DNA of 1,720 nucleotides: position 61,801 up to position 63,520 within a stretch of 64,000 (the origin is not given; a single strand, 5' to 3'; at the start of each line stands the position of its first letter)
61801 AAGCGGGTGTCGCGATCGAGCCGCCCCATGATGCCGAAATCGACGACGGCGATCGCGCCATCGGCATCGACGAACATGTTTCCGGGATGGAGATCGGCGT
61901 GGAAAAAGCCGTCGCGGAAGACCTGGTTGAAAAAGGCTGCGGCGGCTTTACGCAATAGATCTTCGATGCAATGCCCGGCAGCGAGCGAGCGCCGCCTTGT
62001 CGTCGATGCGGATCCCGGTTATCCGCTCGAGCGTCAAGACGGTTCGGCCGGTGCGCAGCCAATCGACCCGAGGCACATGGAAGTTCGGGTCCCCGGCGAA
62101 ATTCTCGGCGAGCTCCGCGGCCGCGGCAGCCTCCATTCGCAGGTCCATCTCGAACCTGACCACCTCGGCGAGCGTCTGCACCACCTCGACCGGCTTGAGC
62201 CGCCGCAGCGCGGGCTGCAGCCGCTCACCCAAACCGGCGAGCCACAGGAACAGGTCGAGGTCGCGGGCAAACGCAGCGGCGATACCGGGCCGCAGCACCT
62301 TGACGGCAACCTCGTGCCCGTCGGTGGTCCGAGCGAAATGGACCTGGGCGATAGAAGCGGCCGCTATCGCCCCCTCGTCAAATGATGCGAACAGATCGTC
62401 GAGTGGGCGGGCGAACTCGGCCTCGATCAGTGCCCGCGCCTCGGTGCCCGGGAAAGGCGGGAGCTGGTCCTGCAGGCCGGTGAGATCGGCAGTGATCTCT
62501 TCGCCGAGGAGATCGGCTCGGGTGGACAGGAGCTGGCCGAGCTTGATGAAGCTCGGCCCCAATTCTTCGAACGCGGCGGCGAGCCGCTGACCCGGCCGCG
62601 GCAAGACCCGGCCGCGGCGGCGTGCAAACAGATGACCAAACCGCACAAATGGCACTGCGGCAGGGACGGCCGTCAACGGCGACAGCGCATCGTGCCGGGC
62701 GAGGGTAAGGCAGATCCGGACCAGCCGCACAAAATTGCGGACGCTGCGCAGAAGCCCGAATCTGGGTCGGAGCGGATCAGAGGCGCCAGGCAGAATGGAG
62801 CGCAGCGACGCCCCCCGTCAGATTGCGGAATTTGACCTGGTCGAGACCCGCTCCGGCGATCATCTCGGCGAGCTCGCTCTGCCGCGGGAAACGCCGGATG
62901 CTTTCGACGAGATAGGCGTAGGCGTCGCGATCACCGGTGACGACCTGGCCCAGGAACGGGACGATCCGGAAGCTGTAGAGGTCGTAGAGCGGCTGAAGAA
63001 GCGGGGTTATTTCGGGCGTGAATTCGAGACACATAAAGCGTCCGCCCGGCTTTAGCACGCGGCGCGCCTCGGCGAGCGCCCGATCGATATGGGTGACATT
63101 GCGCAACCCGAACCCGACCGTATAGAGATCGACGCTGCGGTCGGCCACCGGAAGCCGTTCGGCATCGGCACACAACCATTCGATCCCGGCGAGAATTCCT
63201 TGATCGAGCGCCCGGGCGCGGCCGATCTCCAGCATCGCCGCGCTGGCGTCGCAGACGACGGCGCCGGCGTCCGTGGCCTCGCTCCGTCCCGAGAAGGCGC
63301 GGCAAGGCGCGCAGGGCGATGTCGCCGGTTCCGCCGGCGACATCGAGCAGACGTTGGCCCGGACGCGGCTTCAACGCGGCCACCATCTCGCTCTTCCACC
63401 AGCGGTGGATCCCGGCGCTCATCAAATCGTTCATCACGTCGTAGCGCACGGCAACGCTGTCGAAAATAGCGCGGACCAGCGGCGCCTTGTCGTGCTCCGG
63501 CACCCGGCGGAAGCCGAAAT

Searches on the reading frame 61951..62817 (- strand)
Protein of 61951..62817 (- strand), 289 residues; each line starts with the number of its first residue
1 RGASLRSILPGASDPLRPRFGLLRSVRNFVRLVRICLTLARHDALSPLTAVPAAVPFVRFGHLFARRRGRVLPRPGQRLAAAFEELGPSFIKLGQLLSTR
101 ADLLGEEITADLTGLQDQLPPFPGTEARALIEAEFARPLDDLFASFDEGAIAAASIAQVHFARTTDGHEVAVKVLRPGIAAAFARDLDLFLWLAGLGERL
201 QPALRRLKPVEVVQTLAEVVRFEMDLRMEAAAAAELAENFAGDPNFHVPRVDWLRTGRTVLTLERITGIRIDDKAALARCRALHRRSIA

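Call 19: search_protein_families(library=pfam, proteins=[window:61951-62817:-], max_evalue=0.001)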
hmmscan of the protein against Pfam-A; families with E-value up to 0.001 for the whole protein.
window:61951-62817:- (289 aa): 1 family
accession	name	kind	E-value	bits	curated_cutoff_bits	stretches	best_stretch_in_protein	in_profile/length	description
PF03109.22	ABC1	-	6.8e-48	163.4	22.9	1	115-279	2-163/244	ABC1 atypical kinase-like domain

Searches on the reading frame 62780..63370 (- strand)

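Call 19: search_protein_families(library=pfam, proteins=[window:62780-63370:-], max_evalue=0.001)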
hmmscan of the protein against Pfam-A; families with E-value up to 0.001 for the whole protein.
window:62780-63370:- (197 aa): 6 families
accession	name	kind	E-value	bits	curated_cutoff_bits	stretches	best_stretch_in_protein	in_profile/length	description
PF01209.24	Ubie_methyltran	-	6e-55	186.6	20.1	1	37-195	75-232/233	ubiE/COQ5 methyltransferase family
PF08241.18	Methyltransf_11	-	6.9e-16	59.1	21.2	1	37-114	21-95/95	Methyltransferase domain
PF13649.12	Methyltransf_25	-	8.3e-14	52.5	27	1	34-110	21-97/97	Methyltransferase domain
PF08242.18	Methyltransf_12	-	3.3e-06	28.2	30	1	34-112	20-98/98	Methyltransferase domain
PF13847.12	Methyltransf_31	-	1.8e-05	24.9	27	1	34-118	28-113/145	Methyltransferase domain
PF05148.21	Methyltransf_8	-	8.1e-05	23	27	1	67-118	110-160/219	Hypothetical methyltransferase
